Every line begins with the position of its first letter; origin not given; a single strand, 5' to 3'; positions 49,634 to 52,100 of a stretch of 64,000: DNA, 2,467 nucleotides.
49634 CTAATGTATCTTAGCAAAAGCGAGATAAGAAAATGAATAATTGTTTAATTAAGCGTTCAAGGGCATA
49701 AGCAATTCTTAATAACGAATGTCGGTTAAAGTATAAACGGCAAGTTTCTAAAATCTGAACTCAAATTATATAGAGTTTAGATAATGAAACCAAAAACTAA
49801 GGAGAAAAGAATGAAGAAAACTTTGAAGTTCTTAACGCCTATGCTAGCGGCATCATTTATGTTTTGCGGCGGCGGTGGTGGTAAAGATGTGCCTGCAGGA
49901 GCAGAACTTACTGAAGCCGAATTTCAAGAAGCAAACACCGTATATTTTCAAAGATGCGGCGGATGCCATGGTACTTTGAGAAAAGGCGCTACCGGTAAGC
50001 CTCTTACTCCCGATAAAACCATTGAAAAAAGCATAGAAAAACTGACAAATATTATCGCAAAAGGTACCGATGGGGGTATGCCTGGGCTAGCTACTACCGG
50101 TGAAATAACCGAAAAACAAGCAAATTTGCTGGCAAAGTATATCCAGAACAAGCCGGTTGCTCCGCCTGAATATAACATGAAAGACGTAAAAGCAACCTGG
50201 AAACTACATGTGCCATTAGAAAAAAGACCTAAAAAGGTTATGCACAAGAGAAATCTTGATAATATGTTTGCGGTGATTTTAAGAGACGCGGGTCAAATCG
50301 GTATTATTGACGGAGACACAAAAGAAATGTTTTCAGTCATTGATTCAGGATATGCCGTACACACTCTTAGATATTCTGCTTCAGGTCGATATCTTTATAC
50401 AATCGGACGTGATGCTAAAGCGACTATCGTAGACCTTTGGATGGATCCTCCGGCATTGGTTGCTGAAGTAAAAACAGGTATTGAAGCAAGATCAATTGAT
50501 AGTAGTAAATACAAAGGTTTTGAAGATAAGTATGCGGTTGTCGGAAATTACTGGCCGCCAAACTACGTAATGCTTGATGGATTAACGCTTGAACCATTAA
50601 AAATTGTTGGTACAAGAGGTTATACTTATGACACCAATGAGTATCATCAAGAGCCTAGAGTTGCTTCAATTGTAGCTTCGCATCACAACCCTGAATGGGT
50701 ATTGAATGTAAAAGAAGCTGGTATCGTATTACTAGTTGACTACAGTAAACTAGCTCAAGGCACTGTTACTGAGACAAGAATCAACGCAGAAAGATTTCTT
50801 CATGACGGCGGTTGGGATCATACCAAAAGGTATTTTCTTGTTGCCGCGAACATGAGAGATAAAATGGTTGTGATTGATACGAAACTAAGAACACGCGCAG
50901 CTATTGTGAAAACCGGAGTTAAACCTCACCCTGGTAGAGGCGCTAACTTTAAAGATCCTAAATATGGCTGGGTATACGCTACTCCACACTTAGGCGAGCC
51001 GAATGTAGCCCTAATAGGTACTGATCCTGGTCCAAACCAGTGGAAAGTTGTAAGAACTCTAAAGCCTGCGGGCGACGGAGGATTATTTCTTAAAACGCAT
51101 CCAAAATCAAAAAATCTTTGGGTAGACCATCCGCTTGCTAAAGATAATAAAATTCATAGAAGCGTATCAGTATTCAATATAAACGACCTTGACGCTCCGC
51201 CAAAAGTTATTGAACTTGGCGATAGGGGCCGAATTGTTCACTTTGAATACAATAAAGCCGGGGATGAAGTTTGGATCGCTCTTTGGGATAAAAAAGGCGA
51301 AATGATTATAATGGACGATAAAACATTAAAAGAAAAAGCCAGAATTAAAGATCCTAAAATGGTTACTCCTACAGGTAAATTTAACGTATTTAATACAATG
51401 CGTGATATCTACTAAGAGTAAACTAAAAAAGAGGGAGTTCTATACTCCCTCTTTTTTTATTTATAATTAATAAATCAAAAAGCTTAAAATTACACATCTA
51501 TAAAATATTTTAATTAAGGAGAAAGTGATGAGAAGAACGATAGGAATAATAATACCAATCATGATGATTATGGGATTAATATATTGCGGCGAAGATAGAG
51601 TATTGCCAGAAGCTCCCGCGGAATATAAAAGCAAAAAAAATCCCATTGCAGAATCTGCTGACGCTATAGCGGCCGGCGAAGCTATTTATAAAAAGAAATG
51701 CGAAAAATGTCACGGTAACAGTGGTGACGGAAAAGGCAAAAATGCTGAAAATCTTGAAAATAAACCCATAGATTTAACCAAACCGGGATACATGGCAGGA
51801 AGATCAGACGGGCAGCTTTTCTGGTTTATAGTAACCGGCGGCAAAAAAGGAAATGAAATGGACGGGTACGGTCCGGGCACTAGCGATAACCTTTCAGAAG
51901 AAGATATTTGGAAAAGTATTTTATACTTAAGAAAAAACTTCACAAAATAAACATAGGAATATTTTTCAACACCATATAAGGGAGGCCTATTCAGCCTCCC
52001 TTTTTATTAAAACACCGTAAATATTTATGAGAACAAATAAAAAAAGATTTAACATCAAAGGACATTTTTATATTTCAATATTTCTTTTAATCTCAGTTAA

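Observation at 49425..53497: Compact cd1 nitrite reductase cassette (nirS, cytochrome c, NirN/NirF-like) between ftsK and the end of a flagellar operon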

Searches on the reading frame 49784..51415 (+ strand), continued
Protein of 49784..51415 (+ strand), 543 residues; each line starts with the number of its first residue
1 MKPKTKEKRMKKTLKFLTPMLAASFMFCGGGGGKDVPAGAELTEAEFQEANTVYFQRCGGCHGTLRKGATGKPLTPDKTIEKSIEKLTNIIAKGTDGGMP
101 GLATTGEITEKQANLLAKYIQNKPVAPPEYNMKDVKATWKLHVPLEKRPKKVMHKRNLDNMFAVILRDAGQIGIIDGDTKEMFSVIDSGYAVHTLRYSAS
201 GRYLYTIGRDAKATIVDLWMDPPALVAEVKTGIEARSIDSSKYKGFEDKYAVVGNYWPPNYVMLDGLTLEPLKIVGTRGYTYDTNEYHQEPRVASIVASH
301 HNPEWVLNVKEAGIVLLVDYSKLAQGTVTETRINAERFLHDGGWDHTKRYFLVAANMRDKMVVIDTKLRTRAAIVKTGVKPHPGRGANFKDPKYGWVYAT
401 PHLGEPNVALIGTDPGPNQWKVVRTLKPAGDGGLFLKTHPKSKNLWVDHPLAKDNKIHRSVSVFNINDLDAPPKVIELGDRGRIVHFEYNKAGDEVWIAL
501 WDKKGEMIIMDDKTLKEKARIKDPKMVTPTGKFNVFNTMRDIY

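Call 50: find_homologous_proteins(query=L092:14162-15370:+, max_evalue=1e-40)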
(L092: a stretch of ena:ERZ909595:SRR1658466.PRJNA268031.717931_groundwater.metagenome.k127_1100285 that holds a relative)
Query L092:14162-15370:+ (402 aa): 7994 proteins with E <= 1e-40 among 8000 candidates; the best 120 are listed.
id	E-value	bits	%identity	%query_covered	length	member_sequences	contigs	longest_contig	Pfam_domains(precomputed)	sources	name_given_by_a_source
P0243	1.8e-229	780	83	98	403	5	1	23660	PF13186.12,PF04055.28,PF13353.12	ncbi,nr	ncbi:MAG: radical SAM protein [Deltaproteobacteria bacterium]|nr:radical SAM protein [Deltaproteobac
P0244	1.8e-225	767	81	100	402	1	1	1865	PF13186.12,PF04055.28,PF13353.12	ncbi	-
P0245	3.0e-224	763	82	98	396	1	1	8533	PF04055.28,PF13353.12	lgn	-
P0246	1.2e-197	675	73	97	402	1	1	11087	PF04055.28,PF13353.12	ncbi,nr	ncbi:MAG: radical SAM protein [Deltaproteobacteria bacterium]|nr:radical SAM protein [Deltaproteobac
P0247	9.2e-194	662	70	98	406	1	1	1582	PF04055.28,PF13353.12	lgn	-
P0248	3.6e-193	660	71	98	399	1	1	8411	PF04055.28,PF13353.12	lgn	-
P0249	1.3e-190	652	69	97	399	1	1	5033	PF04055.28,PF13353.12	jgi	-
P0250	2.7e-182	625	67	98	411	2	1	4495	PF04055.28,PF13353.12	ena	-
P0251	6.7e-182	623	66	97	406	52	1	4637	PF13186.12,PF04055.28,PF13353.12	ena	-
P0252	1.1e-181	623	67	100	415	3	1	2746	PF13186.12,PF04055.28,PF13353.12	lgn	-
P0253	3.9e-181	621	66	97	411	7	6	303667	PF04055.28,PF13353.12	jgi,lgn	jgi:heme d1 biosynthesis radical SAM protein NirJ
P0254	8.0e-181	620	67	97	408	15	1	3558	PF13186.12,PF04055.28,PF13353.12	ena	-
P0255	1.1e-180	619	66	98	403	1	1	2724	PF13186.12,PF04055.28,PF13353.12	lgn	-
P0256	6.4e-180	617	64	98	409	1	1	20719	PF04055.28,PF13353.12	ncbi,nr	ncbi:MAG: radical SAM protein [Nitrospirae bacterium]|nr:radical SAM protein [Nitrospirota bacterium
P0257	1.4e-177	609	65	98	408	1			PF13186.12,PF04055.28,PF13353.12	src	-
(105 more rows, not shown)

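Call 63: search_protein_families(library=ncbifam, proteins=[L001:13631-14167:-])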
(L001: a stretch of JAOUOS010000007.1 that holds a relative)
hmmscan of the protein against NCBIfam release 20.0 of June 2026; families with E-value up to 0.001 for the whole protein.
L001:13631-14167:- (178 aa): 12 families
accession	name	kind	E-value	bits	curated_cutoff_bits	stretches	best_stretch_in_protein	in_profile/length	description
NF002854.0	PRK03147.1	subfamily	5.2e-19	68.8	170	1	23-173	34-167/176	thiol-disulfide oxidoreductase ResA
NF041202.1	StoA_CxxC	exception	8.1e-14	51.8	210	1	8-163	5-151/163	endospore biogenesis thiol-disulfide oxidoreductase StoA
NF047696.1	ThlDiSintTplARhiz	equivalog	1.1e-08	35.1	230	1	64-152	105-189/219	thiol:disulfide interchange protein TlpA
NF041054.1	WAxxUGC_long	equivalog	2.8e-08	33.4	300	1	29-137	82-181/354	ResA-like WAxxUGC motif-containing protein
NF040769.1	SelL_rel_redox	subfamily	2.2e-07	30.7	120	1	67-137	36-102/173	SelL-related redox protein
TIGR02738.1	TrbB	equivalog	5.6e-07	29.4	132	1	13-126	6-111/153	type-F conjugative transfer system pilin assembly thiol-disulfide isomerase TrbB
NF009668.0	PRK13189.1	equivalog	6.4e-06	25.6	211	1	56-164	37-146/224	peroxiredoxin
NF011576.0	PRK15000.1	subfamily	1.3e-05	25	301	1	43-155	25-136/200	peroxiredoxin C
NF009669.0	PRK13190.1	equivalog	0.00035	19.9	261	1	68-175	41-148/203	putative peroxiredoxin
NF047697.1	ThioredTrxAClost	equivalog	0.00036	20.7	140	1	53-88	14-49/105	thioredoxin TrxA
TIGR03137.1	AhpC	equivalog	0.00053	19.8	272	1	70-161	46-136/187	alkyl hydroperoxide reductase subunit C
NF040737.1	peroxi_PrxU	equivalog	0.0007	19.4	270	1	70-156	80-168/233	thioredoxin-dependent peroxiredoxin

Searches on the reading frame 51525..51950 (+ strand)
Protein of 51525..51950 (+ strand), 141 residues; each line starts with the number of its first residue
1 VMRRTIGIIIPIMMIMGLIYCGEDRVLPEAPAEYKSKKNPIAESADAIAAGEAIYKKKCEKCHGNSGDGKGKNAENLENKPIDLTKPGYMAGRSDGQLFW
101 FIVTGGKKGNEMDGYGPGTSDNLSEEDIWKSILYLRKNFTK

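Call 3: search_protein_families(library=pfam, proteins=[window:51525-51950:+])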
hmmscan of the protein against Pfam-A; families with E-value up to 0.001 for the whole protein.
window:51525-51950:+ (141 aa): 2 families
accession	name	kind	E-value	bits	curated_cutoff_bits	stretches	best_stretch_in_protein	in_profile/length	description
PF13442.11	Cytochrome_CBB3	-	5.7e-10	39.8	27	1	47-135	2-68/68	Cytochrome C oxidase, cbb3-type, subunit III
PF00034.26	Cytochrom_C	-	6.3e-09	37.5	21.3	1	48-137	1-88/90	Cytochrome c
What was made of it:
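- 51528..51950 (+): Monohaem class I cytochrome c (140 aa from ATG 51528; GTG 51525 is also possible). Haem motif CEKCH; N-terminus ...GLIYC-GED. Presumed electron donor to NirS. Pfam Cytochrome_CBB3 5.7e-10 and Cytochrom_C 6.3e-09 (call 3).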

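Call 4: search_protein_families(library=ncbifam, proteins=[window:51525-51950:+])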
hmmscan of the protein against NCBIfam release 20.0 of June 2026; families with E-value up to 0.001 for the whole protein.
window:51525-51950:+ (141 aa): 8 families
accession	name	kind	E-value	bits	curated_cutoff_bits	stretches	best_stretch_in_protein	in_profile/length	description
NF011054.0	PRK14486.1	equivalog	9.9e-13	48.2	447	1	36-137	203-289/294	putative bifunctional cbb3-type cytochrome c oxidase subunit II/cytochrome c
NF033864.1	cytochrome579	equivalog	2.9e-11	43.4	280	1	27-136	28-137/179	cytochrome 579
NF050122.1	bc1_QcrC_actin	exception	7.1e-06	25.5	200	1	12-71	9-64/253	cytochrome bc1 complex diheme cytochrome c subunit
TIGR04494.1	c550_PedF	equivalog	1.2e-05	25.2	122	1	36-136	38-128/133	cytochrome c-550 PedF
NF045773.1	cytochro_C550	exception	2.3e-05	24.3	125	1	9-70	14-71/118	cytochrome c550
NF045774.1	cytochro_C551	exception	9.3e-05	22.4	118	1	11-69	9-60/110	cytochrome c551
TIGR03872.1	cytochrome_MoxG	equivalog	0.00016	21.8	147.8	1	37-102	33-91/133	cytochrome c(L), periplasmic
TIGR00782.1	ccoP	equivalog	0.0002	20.8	179.95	1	43-78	198-234/285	cytochrome-c oxidase, cbb3-type subunit III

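Call 16: search_solved_structures(query=window:51525-51950:+, max_evalue=0.01)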
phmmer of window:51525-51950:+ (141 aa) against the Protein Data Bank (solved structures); distinct sequences matched with E-value up to 0.01: 14.
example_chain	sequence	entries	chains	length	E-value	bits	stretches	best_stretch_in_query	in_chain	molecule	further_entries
6h5l_B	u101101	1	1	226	1.4e-10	44.7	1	40-127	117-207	Conserved hypothetical cytochrome protein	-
9vr0_A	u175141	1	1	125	1.9e-08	37.9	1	31-137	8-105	Cytochrome c552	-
7o9u_A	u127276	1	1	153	3.3e-08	37.1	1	31-137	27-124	Cytochrome c552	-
5xdh_A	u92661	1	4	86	7.2e-05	26.2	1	54-110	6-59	Putative cytochrome c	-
3mk7_C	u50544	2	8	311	0.00011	25.7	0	40-100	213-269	Cytochrome c oxidase, cbb3-type, subunit P | Cbb3-type cytochrome c oxidase subunit CcoP1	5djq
7vzg_C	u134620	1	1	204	0.00032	24.1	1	46-136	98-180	Cytochrome c, mono-and diheme variants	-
7vzr_C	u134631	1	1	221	0.00037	24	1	46-136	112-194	Cytochrome c, mono-and diheme variants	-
7o38_A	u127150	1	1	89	0.00042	23.8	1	53-137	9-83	Cytochrome c-552 Ks_3357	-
8smr_G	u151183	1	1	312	0.0023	21.3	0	36-101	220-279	Cbb3-type cytochrome c oxidase subunit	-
2d0w_A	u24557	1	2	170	0.0029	21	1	34-71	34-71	cytochrome cL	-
8snh_G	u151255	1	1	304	0.0043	20.5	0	31-98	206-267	Cbb3-type cytochrome c oxidase subunit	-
6btm_E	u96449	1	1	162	0.0078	19.6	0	36-76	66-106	Alternative Complex III subunit E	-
3vrd_A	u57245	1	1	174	0.0084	19.5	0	15-68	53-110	Flavocytochrome c heme subunit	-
6f0k_E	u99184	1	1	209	0.0088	19.5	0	37-104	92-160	Quinol:cytochrome c oxidoreductase monoheme cytochrome subunit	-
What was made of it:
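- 51528..51950 (+): Best PDB matches are small c552-type cytochromes (call 16).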
